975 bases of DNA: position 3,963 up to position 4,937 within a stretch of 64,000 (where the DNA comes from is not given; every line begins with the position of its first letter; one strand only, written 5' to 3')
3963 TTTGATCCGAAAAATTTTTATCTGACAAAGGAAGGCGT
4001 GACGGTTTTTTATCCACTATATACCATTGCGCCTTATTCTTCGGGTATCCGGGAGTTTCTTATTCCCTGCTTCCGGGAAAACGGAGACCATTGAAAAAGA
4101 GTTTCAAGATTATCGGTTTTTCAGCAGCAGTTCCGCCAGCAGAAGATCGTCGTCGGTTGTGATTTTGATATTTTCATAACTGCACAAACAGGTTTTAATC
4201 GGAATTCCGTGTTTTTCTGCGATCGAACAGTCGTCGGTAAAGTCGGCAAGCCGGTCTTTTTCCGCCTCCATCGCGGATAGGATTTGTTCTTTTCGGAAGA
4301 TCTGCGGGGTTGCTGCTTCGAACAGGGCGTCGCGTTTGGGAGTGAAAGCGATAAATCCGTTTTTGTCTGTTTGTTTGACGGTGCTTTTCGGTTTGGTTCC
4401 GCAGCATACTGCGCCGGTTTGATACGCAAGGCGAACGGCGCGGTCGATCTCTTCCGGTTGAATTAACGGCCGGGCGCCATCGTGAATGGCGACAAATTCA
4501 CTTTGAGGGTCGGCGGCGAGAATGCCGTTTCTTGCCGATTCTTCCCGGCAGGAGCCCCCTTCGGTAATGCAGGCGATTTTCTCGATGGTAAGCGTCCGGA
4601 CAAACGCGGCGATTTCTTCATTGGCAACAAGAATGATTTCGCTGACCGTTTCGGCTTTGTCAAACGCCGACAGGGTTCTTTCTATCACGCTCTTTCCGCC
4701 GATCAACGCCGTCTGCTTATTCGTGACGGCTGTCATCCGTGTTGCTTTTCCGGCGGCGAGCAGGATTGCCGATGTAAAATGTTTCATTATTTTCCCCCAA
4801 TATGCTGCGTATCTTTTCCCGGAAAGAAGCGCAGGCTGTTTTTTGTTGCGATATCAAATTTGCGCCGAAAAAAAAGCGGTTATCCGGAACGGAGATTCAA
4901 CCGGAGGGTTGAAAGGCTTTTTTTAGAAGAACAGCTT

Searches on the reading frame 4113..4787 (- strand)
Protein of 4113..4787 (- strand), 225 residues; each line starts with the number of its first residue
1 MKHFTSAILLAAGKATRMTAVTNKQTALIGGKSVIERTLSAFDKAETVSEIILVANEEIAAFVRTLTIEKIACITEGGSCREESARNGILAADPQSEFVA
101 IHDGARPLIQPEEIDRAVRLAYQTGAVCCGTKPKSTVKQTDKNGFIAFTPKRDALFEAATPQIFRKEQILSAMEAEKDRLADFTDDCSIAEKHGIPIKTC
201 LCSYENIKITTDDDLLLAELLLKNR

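Call 9: find_encoding_contigs(protein=window:4113-4787:-, flank=3000, max_places=10)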
Protein window:4113-4787:- (225 aa): 23 contigs read that carry it; 4 places shown.
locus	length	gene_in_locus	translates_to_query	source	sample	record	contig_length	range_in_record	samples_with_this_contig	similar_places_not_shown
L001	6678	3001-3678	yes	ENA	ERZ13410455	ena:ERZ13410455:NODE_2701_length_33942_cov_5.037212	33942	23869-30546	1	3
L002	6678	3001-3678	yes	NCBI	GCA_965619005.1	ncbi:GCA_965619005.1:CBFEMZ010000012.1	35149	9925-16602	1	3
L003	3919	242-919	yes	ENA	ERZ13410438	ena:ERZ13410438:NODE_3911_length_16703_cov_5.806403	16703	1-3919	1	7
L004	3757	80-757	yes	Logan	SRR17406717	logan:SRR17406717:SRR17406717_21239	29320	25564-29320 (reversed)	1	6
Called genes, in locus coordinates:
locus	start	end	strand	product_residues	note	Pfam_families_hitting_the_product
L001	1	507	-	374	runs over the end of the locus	PF01594:AI-2E_transport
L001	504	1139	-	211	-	PF00857:Isochorismatase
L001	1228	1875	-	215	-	PF00834:Ribul_P_3_epim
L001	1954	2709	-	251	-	PF00149:Metallophos (weak), PF13277:YmdB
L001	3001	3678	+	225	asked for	PF01128:IspD, PF12804:NTP_transf_3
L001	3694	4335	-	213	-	PF13739:PdaC, PF11738:DUF3298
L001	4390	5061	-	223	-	PF02660:G3P_acyltransf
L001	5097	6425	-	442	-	PF00009:GTP_EFTU, PF01926:MMR_HSR1, PF02421:FeoB_N, PF04548:AIG1 (weak), PF00009:GTP_EFTU, PF01926:MMR_HSR1, PF02421:FeoB_N, PF14714:KH_dom-like, +6 more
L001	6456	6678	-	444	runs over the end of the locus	PF19238:Radical_SAM_2, PF04055:Radical_SAM (weak), PF04459:DUF512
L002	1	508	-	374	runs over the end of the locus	PF01594:AI-2E_transport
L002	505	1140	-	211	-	PF00857:Isochorismatase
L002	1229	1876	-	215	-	PF00834:Ribul_P_3_epim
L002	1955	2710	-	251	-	PF00149:Metallophos (weak), PF13277:YmdB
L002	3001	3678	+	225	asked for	PF01128:IspD, PF12804:NTP_transf_3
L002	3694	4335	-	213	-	PF13739:PdaC, PF11738:DUF3298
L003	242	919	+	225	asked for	PF01128:IspD, PF12804:NTP_transf_3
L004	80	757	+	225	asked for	PF01128:IspD, PF12804:NTP_transf_3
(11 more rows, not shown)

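Call 22: find_homologous_proteins(query=window:4113-4787:-, max_evalue=1e-30)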
Query window:4113-4787:- (225 aa): 1252 proteins with E <= 1e-30 among 3866 candidates; the best 120 are listed.
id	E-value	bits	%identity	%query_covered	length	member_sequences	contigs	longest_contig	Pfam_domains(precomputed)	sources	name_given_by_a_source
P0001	7.1e-140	481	100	100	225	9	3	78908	PF01128.26,PF12804.14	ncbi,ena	-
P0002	5.3e-93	328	69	100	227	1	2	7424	PF01128.26,PF12804.14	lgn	-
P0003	7.4e-90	318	67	95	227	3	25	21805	PF01128.26,PF12804.14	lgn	-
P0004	8.1e-57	210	51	98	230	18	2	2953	PF01128.26,PF12804.14,PF02348.26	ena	-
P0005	3.7e-53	198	48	100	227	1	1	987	PF01128.26,PF12804.14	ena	-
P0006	8.6e-53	197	49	99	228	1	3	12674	PF01128.26,PF12804.14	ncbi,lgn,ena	-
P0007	1.3e-52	197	51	99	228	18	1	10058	PF01128.26,PF12804.14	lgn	-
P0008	3.7e-50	189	48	99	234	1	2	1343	PF01128.26,PF12804.14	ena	-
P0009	1.6e-48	183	43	99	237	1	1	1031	PF01128.26,PF12804.14,PF02348.26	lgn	-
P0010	6.0e-48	181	44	99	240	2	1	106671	PF01128.26,PF12804.14,PF02348.26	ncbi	-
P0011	7.8e-48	181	44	98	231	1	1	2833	PF01128.26,PF12804.14,PF02348.26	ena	-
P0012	9.1e-48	181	45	98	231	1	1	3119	PF01128.26,PF12804.14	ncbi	-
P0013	2.0e-47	180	45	100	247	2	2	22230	PF01128.26,PF12804.14,PF02348.26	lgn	-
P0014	3.8e-47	179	44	98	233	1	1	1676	PF01128.26,PF12804.14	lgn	-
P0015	4.8e-47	178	46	99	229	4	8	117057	PF01128.26,PF12804.14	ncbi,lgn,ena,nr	ncbi:MAG: 2-C-methyl-D-erythritol 4-phosphate cytidylyltransferase [Clostridia bacterium]|nr:2-C-met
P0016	1.9e-46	176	44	98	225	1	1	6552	PF01128.26,PF12804.14,PF02348.26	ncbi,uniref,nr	ncbi:2-C-methyl-D-erythritol 4-phosphate cytidylyltransferase [Eubacterium sp.]|uniref:2-C-methyl-D-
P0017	2.1e-46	176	44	98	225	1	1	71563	PF01128.26,PF12804.14,PF02348.26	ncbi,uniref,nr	ncbi:2-C-methyl-D-erythritol 4-phosphate cytidylyltransferase [uncultured Eubacterium sp.]|uniref:2-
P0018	2.3e-46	176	44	98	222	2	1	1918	PF01128.26,PF12804.14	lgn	-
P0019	2.4e-46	176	44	99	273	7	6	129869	PF01128.26,PF12804.14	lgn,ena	-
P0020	2.5e-46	176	44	98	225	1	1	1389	PF01128.26,PF12804.14,PF02348.26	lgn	-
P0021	2.6e-46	176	44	100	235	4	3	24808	PF01128.26,PF12804.14,PF02348.26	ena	-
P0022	2.6e-46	176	44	98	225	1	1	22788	PF01128.26,PF12804.14,PF02348.26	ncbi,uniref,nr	ncbi:2-C-methyl-D-erythritol 4-phosphate cytidylyltransferase [Eubacterium sp.]|uniref:2-C-methyl-D-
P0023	2.7e-46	176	44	98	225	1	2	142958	PF01128.26,PF12804.14,PF02348.26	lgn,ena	-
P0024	2.7e-46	176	44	98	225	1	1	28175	PF01128.26,PF12804.14,PF02348.26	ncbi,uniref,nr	ncbi:2-C-methyl-D-erythritol 4-phosphate cytidylyltransferase [uncultured Eubacterium sp.]|uniref:2-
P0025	2.7e-46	176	44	98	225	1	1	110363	PF01128.26,PF12804.14,PF02348.26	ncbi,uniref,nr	ncbi:2-C-methyl-D-erythritol 4-phosphate cytidylyltransferase [uncultured Eubacterium sp.]|uniref:2-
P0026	2.8e-46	176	44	98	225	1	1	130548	PF01128.26,PF12804.14,PF02348.26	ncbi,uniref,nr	ncbi:2-C-methyl-D-erythritol 4-phosphate cytidylyltransferase [uncultured Eubacterium sp.]|uniref:2-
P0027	3.7e-46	175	44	98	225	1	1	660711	PF01128.26,PF12804.14,PF02348.26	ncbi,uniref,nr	ncbi:2-C-methyl-D-erythritol 4-phosphate cytidylyltransferase [uncultured Eubacterium sp.]|uniref:2-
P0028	4.0e-46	175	44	98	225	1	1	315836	PF01128.26,PF12804.14,PF02348.26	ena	-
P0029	5.0e-46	175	45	97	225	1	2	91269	PF01128.26,PF12804.14,PF02348.26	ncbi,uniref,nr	ncbi:2-C-methyl-D-erythritol 4-phosphate cytidylyltransferase [uncultured Eubacterium sp.]|uniref:2-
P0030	6.0e-46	175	45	99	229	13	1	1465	PF01128.26,PF12804.14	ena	-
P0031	6.8e-46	175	44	98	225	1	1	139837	PF01128.26,PF12804.14,PF02348.26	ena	-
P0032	7.5e-46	174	45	98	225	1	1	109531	PF01128.26,PF12804.14,PF02348.26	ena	-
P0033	8.2e-46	174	44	99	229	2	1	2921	PF01128.26,PF12804.14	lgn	-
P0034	1.1e-45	174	44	98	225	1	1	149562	PF01128.26,PF12804.14,PF02348.26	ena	-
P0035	1.2e-45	174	44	99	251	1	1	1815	PF01128.26,PF12804.14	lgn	-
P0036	1.5e-45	173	44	98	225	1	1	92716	PF01128.26,PF12804.14,PF02348.26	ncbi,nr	ncbi:MAG: 2-C-methyl-D-erythritol 4-phosphate cytidylyltransferase [Clostridiales bacterium]|nr:2-C-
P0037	1.6e-45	173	43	100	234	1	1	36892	PF01128.26,PF12804.14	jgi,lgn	jgi:2-C-methyl-D-erythritol 4-phosphate cytidylyltransferase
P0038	1.7e-45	173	44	98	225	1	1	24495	PF01128.26,PF12804.14,PF02348.26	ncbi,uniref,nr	ncbi:2-C-methyl-D-erythritol 4-phosphate cytidylyltransferase [uncultured Eubacterium sp.]|uniref:2-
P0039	1.8e-45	173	44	98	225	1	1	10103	PF01128.26,PF12804.14,PF02348.26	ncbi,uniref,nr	ncbi:2-C-methyl-D-erythritol 4-phosphate cytidylyltransferase [Eubacterium sp.]|uniref:2-C-methyl-D-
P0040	2.5e-45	173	44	98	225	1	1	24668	PF01128.26,PF12804.14,PF02348.26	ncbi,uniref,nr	ncbi:2-C-methyl-D-erythritol 4-phosphate cytidylyltransferase [uncultured Eubacterium sp.]|uniref:2-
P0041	3.3e-45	172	44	99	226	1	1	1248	PF01128.26,PF12804.14,PF02348.26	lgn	-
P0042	3.8e-45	172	43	100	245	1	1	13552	PF01128.26,PF12804.14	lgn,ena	-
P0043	3.9e-45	172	43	100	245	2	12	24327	PF01128.26,PF12804.14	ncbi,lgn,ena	-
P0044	4.2e-45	172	43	100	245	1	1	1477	PF01128.26,PF12804.14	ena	-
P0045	4.4e-45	172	43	99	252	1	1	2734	PF00483.30,PF01128.26,PF12804.14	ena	-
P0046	6.0e-45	172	43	98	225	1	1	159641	PF01128.26,PF12804.14,PF02348.26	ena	-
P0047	6.3e-45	171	43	99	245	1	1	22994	PF01128.26,PF12804.14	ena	-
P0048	6.4e-45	171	43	98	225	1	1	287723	PF01128.26,PF12804.14,PF02348.26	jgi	jgi:2-C-methyl-D-erythritol 4-phosphate cytidylyltransferase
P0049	7.3e-45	171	44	99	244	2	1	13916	PF01128.26,PF12804.14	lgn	-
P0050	7.4e-45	171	43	100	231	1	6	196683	PF01128.26,PF12804.14,PF02348.26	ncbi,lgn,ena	-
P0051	8.1e-45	171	43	98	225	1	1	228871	PF01128.26,PF12804.14,PF02348.26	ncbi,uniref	ncbi:2-C-methyl-D-erythritol 4-phosphate cytidylyltransferase [Eubacterium sp.]|uniref:2-C-methyl-D-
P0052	8.5e-45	171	43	98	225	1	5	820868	PF01128.26,PF12804.14,PF02348.26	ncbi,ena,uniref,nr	ncbi:2-C-methyl-D-erythritol 4-phosphate cytidylyltransferase [Eubacterium sp.]|uniref:2-C-methyl-D-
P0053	9.0e-45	171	44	98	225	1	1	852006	PF01128.26,PF12804.14,PF02348.26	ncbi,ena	ncbi:2-C-methyl-D-erythritol 4-phosphate cytidylyltransferase [Eubacterium sp.]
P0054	9.1e-45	171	42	98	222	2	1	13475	PF01128.26,PF12804.14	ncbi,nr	ncbi:MAG: 2-C-methyl-D-erythritol 4-phosphate cytidylyltransferase [Ruminococcaceae bacterium]|nr:2-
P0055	9.2e-45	171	43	100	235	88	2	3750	PF01128.26,PF12804.14,PF02348.26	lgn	-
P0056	9.5e-45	171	44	99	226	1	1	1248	PF01128.26,PF12804.14,PF02348.26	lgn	-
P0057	1.2e-44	171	43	100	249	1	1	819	PF01128.26,PF12804.14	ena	-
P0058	1.2e-44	171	43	98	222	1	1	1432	PF01128.26,PF12804.14,PF02348.26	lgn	-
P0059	1.2e-44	170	44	99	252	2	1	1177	PF00483.30,PF01128.26,PF12804.14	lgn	-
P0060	2.5e-44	169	44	98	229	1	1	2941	PF01128.26,PF12804.14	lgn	-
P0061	2.6e-44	169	43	99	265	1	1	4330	PF01128.26,PF12804.14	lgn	-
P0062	3.4e-44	169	44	98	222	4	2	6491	PF01128.26,PF12804.14,PF02348.26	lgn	-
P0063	3.7e-44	169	43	100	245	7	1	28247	PF01128.26,PF12804.14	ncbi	ncbi:MAG: 2-C-methyl-D-erythritol 4-phosphate cytidylyltransferase [Oscillospiraceae bacterium]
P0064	9.0e-44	168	43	100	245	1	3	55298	PF01128.26,PF12804.14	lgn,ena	-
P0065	1.8e-43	167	43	100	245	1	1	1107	PF01128.26,PF12804.14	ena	-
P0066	2.2e-43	166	43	99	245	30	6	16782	PF01128.26,PF12804.14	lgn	-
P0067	2.8e-43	166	42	99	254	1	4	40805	PF00483.30,PF01128.26,PF12804.14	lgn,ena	-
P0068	3.6e-43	166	43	97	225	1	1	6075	PF00483.30,PF01128.26,PF12804.14,PF02348.26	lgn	-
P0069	3.7e-43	166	48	98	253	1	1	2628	PF01128.26,PF12804.14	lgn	-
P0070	4.7e-43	165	43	97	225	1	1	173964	PF01128.26,PF12804.14,PF02348.26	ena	-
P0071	5.0e-43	165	44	98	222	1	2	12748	PF01128.26,PF12804.14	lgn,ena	-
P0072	5.4e-43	165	43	99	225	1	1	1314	PF01128.26,PF12804.14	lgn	-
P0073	6.6e-43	165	42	96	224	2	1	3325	PF01128.26,PF12804.14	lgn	-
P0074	8.5e-43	164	43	100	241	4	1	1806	PF01128.26,PF12804.14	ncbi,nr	ncbi:MAG: 2-C-methyl-D-erythritol 4-phosphate cytidylyltransferase [Oscillospiraceae bacterium]|nr:2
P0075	9.6e-43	164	43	97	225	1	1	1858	PF01128.26,PF12804.14,PF02348.26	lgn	-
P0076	9.6e-43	164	43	97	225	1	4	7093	PF00483.30,PF01128.26,PF12804.14,PF02348.26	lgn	-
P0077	9.7e-43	164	43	99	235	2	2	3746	PF01128.26,PF12804.14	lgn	-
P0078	1.0e-42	164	42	99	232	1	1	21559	PF01128.26,PF12804.14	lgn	-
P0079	1.3e-42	164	43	97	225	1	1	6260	PF00483.30,PF01128.26,PF12804.14,PF02348.26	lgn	-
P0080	1.3e-42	164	43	97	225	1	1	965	PF00483.30,PF01128.26,PF12804.14,PF02348.26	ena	-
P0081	1.3e-42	164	44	99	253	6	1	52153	PF01128.26,PF12804.14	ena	-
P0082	1.4e-42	164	46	87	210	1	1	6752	PF01128.26,PF12804.14,PF02348.26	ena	-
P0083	1.6e-42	164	43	97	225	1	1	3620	PF01128.26,PF12804.14,PF02348.26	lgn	-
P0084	1.7e-42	164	43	100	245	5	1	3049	PF01128.26,PF12804.14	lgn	-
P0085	1.8e-42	163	43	97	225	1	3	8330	PF00483.30,PF01128.26,PF12804.14,PF02348.26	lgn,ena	-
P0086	1.9e-42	163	43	97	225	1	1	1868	PF00483.30,PF01128.26,PF12804.14,PF02348.26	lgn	-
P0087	2.0e-42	163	43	97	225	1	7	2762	PF00483.30,PF01128.26,PF12804.14,PF02348.26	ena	-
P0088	2.2e-42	163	43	97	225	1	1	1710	PF00483.30,PF01128.26,PF12804.14,PF02348.26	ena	-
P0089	2.4e-42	163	46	87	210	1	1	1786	PF01128.26,PF12804.14,PF02348.26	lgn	-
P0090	2.4e-42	163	46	87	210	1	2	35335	PF01128.26,PF12804.14,PF02348.26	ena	-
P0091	2.5e-42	163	43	97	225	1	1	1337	PF00483.30,PF01128.26,PF12804.14,PF02348.26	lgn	-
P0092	2.6e-42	163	43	97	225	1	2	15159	PF00483.30,PF01128.26,PF12804.14,PF02348.26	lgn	-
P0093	2.7e-42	163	43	97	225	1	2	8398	PF00483.30,PF01128.26,PF12804.14,PF02348.26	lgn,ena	-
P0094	2.7e-42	163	43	97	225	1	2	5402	PF00483.30,PF01128.26,PF12804.14,PF02348.26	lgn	-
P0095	2.8e-42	163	43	100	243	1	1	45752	PF01128.26,PF12804.14,PF02348.26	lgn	-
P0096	2.9e-42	163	46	87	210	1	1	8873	PF01128.26,PF12804.14,PF02348.26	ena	-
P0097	3.1e-42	163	44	92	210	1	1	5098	PF01128.26,PF12804.14,PF02348.26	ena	-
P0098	3.3e-42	163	42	100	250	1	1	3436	PF01128.26,PF12804.14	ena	-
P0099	3.3e-42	163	46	87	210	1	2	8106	PF01128.26,PF12804.14,PF02348.26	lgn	-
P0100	3.3e-42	163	46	87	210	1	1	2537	PF01128.26,PF12804.14,PF02348.26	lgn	-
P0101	3.3e-42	163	43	99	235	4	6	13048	PF01128.26,PF12804.14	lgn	-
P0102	3.3e-42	163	43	97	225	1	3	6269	PF00483.30,PF01128.26,PF12804.14,PF02348.26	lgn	-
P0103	3.5e-42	162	43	97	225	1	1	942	PF00483.30,PF01128.26,PF12804.14,PF02348.26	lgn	-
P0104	3.6e-42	162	43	96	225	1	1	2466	PF00483.30,PF01128.26,PF12804.14,PF02348.26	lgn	-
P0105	3.7e-42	162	42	97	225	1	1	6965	PF00483.30,PF01128.26,PF12804.14,PF02348.26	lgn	-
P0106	3.8e-42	162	46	87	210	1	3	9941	PF01128.26,PF12804.14,PF02348.26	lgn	-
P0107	4.0e-42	162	46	87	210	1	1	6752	PF01128.26,PF12804.14,PF02348.26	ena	-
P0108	4.2e-42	162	41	99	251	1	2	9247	PF01128.26,PF12804.14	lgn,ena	-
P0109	4.6e-42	162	46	87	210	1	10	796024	PF01128.26,PF12804.14,PF02348.26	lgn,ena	-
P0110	4.8e-42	162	42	97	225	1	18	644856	PF00483.30,PF01128.26,PF12804.14,PF02348.26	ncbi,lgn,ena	-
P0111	5.2e-42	162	45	87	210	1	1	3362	PF01128.26,PF12804.14,PF02348.26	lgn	-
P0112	5.4e-42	162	45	87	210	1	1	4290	PF01128.26,PF12804.14,PF02348.26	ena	-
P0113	5.5e-42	162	43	97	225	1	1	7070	PF00483.30,PF01128.26,PF12804.14,PF02348.26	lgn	-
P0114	5.6e-42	162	45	87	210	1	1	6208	PF01128.26,PF12804.14,PF02348.26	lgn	-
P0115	5.6e-42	162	45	87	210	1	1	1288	PF01128.26,PF12804.14,PF02348.26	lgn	-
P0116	5.8e-42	162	45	87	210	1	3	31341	PF01128.26,PF12804.14,PF02348.26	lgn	-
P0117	5.9e-42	162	43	99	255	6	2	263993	PF01128.26,PF12804.14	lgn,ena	-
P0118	6.0e-42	162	42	97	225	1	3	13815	PF00483.30,PF01128.26,PF12804.14,PF02348.26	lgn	-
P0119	6.1e-42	162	45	87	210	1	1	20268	PF01128.26,PF12804.14,PF02348.26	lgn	-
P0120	6.5e-42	162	46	87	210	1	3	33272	PF01128.26,PF12804.14,PF02348.26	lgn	-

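Call 23: find_encoding_contigs(protein=P0003, flank=3000, max_places=6)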
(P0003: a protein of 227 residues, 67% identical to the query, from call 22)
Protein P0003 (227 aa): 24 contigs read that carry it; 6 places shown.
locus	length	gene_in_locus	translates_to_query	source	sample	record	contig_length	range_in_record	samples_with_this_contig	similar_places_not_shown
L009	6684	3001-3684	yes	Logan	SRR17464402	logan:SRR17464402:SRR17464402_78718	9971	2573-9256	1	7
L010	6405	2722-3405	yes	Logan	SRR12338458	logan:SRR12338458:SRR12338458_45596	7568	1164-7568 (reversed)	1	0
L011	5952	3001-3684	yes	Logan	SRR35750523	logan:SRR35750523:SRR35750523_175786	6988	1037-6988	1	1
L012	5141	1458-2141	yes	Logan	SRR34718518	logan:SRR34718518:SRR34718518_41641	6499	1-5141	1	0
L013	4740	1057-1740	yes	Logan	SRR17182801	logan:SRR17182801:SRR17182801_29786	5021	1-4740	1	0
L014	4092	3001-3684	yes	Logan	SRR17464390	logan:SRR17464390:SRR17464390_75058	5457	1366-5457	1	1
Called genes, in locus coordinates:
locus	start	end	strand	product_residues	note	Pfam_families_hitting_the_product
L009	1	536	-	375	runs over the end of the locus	PF01594:AI-2E_transport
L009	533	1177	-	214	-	PF00857:Isochorismatase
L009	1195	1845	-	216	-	PF00834:Ribul_P_3_epim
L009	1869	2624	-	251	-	PF00149:Metallophos (weak), PF13277:YmdB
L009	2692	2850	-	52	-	-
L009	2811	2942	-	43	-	-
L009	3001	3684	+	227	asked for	PF01128:IspD, PF12804:NTP_transf_3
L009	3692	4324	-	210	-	PF13739:PdaC, PF11738:DUF3298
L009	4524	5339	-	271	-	PF02660:G3P_acyltransf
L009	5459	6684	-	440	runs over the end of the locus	PF00009:GTP_EFTU, PF01926:MMR_HSR1, PF02421:FeoB_N, PF04548:AIG1 (weak), PF00009:GTP_EFTU, PF01926:MMR_HSR1, PF02421:FeoB_N, PF14714:KH_dom-like, +6 more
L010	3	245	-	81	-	?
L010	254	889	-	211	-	PF00857:Isochorismatase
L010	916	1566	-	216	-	PF00834:Ribul_P_3_epim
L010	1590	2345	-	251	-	PF00149:Metallophos (weak), PF13277:YmdB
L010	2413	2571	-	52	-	-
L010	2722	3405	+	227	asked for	PF01128:IspD, PF12804:NTP_transf_3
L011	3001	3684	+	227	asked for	PF01128:IspD, PF12804:NTP_transf_3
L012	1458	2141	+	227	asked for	PF01128:IspD, PF12804:NTP_transf_3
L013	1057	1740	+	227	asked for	PF01128:IspD, PF12804:NTP_transf_3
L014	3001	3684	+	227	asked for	PF01128:IspD, PF12804:NTP_transf_3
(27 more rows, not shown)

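Call 24: find_encoding_contigs(protein=P0002, flank=3000, max_places=4)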
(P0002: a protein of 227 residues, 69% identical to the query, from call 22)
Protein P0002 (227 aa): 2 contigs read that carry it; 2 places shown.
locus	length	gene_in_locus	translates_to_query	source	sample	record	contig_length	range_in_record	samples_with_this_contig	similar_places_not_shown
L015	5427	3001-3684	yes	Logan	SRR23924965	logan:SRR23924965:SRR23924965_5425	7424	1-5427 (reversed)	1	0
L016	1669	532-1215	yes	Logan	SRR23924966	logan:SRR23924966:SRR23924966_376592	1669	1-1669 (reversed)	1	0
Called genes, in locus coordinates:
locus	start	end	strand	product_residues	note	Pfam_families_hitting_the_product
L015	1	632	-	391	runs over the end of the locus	PF01594:AI-2E_transport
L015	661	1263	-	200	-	PF00857:Isochorismatase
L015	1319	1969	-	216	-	PF00834:Ribul_P_3_epim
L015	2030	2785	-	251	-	PF00149:Metallophos, PF13277:YmdB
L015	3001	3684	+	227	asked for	PF01128:IspD, PF12804:NTP_transf_3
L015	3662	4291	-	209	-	PF13739:PdaC, PF11738:DUF3298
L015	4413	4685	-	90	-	PF02660:G3P_acyltransf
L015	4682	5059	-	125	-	PF02660:G3P_acyltransf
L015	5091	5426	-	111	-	?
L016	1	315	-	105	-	?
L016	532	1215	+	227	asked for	PF01128:IspD, PF12804:NTP_transf_3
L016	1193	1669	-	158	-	?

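Call 67: list_cluster_members(proteins=[P0001, P0003, P0123])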
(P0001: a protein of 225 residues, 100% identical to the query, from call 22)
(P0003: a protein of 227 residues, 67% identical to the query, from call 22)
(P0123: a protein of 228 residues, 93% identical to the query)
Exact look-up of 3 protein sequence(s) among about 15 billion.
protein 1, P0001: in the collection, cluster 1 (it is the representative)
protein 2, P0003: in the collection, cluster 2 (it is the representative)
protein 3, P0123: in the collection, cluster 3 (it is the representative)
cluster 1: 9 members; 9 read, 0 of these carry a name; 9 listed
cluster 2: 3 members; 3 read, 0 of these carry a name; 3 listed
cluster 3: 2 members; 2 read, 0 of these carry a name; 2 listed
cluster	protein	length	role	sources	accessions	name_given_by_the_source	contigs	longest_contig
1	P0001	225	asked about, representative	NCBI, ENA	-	-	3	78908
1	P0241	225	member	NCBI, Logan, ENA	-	-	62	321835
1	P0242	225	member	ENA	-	-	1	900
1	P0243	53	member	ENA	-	-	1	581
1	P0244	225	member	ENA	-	-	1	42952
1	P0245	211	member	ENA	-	-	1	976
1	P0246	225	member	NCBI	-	-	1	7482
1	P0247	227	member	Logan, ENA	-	-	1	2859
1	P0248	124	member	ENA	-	-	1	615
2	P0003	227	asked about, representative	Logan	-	-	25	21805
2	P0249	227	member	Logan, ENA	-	-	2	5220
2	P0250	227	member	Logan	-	-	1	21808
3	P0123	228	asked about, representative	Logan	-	-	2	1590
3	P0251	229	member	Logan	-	-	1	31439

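Call 68: find_encoding_contigs(protein=P0247, flank=3000, max_places=4)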
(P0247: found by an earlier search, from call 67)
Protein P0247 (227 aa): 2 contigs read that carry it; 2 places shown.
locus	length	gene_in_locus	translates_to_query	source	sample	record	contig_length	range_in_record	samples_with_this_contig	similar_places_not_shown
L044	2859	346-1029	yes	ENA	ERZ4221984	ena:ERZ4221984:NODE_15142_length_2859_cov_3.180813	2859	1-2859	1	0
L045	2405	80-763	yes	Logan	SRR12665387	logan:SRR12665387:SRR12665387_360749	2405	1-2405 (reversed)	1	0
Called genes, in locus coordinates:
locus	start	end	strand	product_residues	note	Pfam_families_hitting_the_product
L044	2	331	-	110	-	?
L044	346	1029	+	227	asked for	PF01128:IspD, PF12804:NTP_transf_3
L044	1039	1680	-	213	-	PF13739:PdaC, PF11738:DUF3298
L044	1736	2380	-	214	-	PF02660:G3P_acyltransf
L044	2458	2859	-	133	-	?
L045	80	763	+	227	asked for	PF01128:IspD, PF12804:NTP_transf_3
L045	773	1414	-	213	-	PF13739:PdaC, PF11738:DUF3298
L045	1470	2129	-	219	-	PF02660:G3P_acyltransf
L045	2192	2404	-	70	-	?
